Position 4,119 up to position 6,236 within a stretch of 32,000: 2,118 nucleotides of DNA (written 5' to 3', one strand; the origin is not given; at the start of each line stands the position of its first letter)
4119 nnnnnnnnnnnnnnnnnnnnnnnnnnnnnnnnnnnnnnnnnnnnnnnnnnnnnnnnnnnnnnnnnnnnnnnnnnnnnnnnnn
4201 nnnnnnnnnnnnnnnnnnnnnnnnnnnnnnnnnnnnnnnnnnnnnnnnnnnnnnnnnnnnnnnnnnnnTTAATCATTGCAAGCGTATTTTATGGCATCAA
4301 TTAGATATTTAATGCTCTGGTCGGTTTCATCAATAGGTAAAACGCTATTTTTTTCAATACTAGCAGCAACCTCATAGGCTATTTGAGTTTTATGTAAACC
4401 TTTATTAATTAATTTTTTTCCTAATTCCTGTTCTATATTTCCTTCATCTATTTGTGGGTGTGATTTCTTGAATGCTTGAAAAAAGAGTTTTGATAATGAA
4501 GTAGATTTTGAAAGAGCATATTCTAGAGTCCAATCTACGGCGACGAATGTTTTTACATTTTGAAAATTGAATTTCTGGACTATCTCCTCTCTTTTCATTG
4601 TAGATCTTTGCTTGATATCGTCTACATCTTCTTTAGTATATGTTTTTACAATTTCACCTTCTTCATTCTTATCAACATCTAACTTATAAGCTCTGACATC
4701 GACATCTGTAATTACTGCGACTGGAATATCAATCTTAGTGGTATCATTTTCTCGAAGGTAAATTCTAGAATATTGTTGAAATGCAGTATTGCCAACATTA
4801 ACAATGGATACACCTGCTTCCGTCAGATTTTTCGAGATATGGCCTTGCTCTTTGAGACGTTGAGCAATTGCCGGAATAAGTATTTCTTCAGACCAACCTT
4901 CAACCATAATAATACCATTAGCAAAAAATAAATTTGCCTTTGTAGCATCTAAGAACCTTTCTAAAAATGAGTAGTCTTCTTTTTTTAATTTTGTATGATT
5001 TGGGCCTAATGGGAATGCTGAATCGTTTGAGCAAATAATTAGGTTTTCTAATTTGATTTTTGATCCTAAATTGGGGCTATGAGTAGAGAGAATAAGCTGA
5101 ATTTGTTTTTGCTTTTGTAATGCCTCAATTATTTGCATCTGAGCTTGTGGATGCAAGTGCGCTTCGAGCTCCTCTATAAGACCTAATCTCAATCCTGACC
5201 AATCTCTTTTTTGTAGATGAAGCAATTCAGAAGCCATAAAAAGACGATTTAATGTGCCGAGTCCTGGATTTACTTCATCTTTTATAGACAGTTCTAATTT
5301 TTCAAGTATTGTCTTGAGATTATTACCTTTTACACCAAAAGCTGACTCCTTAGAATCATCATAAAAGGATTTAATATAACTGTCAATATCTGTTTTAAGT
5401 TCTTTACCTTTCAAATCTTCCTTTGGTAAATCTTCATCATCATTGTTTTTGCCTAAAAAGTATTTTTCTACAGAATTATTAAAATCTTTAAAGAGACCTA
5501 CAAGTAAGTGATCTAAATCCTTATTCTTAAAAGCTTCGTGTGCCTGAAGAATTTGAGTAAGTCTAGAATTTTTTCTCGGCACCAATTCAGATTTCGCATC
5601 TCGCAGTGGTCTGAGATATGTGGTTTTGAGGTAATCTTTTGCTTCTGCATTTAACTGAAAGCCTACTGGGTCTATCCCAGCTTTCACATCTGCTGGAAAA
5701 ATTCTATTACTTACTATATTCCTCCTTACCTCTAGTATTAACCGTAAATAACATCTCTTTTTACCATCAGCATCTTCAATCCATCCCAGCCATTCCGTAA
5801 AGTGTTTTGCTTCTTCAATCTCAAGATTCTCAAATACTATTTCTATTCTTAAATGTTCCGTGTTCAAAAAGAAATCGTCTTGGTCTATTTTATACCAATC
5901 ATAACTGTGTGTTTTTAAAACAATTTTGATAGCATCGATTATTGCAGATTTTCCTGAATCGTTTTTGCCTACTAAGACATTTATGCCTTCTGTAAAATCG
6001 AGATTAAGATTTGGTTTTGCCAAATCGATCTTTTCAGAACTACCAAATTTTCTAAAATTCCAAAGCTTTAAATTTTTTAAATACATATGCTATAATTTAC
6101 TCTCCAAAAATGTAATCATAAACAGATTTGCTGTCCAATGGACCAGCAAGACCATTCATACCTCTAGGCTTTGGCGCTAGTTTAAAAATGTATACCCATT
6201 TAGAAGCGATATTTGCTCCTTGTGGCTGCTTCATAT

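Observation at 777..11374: Six defence-type genes fused into one translationally coupled minus-strand operon (Type IIG RM, three unknowns, Gabija pair)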

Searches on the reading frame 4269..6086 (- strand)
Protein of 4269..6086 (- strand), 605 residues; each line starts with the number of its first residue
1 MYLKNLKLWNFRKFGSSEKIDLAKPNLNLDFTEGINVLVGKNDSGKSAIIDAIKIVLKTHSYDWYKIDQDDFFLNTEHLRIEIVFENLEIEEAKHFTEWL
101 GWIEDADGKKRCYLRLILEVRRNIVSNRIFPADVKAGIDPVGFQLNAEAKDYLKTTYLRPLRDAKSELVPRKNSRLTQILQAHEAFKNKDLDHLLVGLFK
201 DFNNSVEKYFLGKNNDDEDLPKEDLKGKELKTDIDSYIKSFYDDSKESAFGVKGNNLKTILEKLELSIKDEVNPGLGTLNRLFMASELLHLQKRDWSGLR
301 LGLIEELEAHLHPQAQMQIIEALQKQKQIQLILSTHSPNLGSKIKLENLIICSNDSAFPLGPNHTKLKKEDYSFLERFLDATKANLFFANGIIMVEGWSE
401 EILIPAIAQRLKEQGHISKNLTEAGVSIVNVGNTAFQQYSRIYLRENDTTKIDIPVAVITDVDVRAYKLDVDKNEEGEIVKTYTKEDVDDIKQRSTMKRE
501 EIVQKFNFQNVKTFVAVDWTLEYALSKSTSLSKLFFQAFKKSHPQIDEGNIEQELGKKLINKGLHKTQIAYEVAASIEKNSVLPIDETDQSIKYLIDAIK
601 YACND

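Call 3: search_protein_families(library=pfam, proteins=[window:4269-6086:-], max_evalue=0.01)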
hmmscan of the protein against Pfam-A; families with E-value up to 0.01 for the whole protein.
window:4269-6086:- (605 aa): 8 families
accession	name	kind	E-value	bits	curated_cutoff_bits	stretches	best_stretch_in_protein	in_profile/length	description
PF13175.12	AAA_15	-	8e-27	95.3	32.1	1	1-339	1-372/374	AAA ATPase domain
PF13304.12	AAA_21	-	2.6e-18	67.6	27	1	35-340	1-302/304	AAA domain, putative AbiEii toxin, Type IV TA system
PF20469.4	OLD-like_TOPRIM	-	1.5e-15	57.9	23.2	1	387-463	1-67/67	Overcoming lysogenization defect protein-like, TOPRIM domain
PF11398.14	DUF2813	-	2.5e-11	44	21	1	34-130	23-130/372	Protein of unknown function (DUF2813)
PF02463.25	SMC_N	-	5.8e-09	36.1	40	1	3-61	2-52/220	RecF/RecN/SMC N terminal domain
PF13476.12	AAA_23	-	1.2e-08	36.3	27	1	6-264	2-193/201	AAA domain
PF13555.12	AAA_29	-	9.4e-06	25.7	27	1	32-60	20-49/61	P-loop containing region of AAA domain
PF13514.12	AAA_27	-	0.00074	19.6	22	1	1-89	1-78/206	AAA domain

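Call 4: search_protein_families(library=padloc, proteins=[window:4269-6086:-], max_evalue=0.01)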
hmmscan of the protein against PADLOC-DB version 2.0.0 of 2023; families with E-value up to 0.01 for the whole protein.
window:4269-6086:- (605 aa): 126 families (the best 25 are shown)
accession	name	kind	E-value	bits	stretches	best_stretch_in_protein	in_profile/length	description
PDLC00099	GajA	-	1.7e-238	791.7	1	1-605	1-620/626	AAA ATPase domain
PDLC00080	GajA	-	4.6e-212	704.1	1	1-604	1-620/622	AAA ATPase domain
PDLC00096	GajA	-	8.2e-120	399.4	1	1-571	1-563/630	AAA ATPase domain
PDLC00091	GajA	-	1.7e-90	302.6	1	1-580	1-584/627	AAA ATPase domain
PDLC00071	GajA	-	9e-78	260.5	1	1-555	1-523/588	AAA ATPase domain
PDLC00073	GajA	-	2.4e-58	196.5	1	1-600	1-584/589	AAA ATPase domain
PDLC00064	GajA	-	9.1e-58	194.3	1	229-563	55-398/464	AAA ATPase domain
PDLC00069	GajA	-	3.3e-54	182.5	2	146-580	168-623/687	AAA ATPase domain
PDLC00070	GajA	-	1.4e-52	177.1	1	1-543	1-531/596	AAA ATPase domain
PDLC00083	GajA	-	2.8e-48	162.8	1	1-528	1-540/639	AAA ATPase domain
PDLC00072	GajA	-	6.2e-48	161.7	2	149-541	199-574/709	AAA ATPase domain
PDLC00077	GajA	-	7e-48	161.6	2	150-502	190-535/616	AAA ATPase domain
PDLC00101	GajA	-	3e-44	149.9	1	1-482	1-454/632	AAA ATPase domain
PDLC00092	GajA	-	1.7e-39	133.8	1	154-581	172-588/604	AAA ATPase domain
PDLC00065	GajA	-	8.1e-33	112.1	1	1-487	1-519/670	AAA ATPase domain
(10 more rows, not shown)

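Call 10: search_protein_families(library=ncbifam, proteins=[window:4269-6086:-], max_evalue=0.1)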
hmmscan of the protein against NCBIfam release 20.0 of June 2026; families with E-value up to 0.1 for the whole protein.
window:4269-6086:- (605 aa): 11 families
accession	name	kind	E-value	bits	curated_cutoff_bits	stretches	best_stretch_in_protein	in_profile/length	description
NF041760.1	PtuA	equivalog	3.4e-16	59.2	500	2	303-354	381-433/524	retron Ec78 anti-phage system effector ATPase PtuA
NF047739.1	antiphage_MADS3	equivalog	1.5e-10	40.8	420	1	300-356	338-394/427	methylation-associated defense system AAA family ATPase MAD3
NF003034.1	PRK03918.1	equivalog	7.9e-08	30.7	700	1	27-87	17-79/878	DNA double-strand break repair ATPase Rad50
NF038234.1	retron_eff_Eco8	equivalog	8.5e-08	31.3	250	2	304-401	278-388/679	retron Eco8 family effector endonuclease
NF002244.0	PRK01156.1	equivalog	2.5e-06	25.9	847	1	28-59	18-49/895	DNA double-strand break repair ATPase Rad50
TIGR02169.1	SMC_prok_A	equivalog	3.4e-06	25.1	729.4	1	2-61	1-51/1165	chromosome segregation protein SMC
TIGR00611.2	recf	equivalog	3.2e-05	23.3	172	1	26-62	14-50/339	DNA replication/repair protein RecF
NF045487.1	ASRP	equivalog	0.00022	20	300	1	28-60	9-41/593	archaea-specific SMC-related protein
TIGR02168.1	SMC_prok_B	equivalog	0.0017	16.2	567.35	1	28-57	18-47/1181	chromosome segregation protein SMC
TIGR04520.1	ECF_ATPase_1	equivalog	0.033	13.6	315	0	26-62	20-57/269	energy-coupling factor transporter ATPase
TIGR01166.1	cbiO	subfamily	0.049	13.1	211.8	0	26-61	10-46/190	cobalt ABC transporter, ATP-binding protein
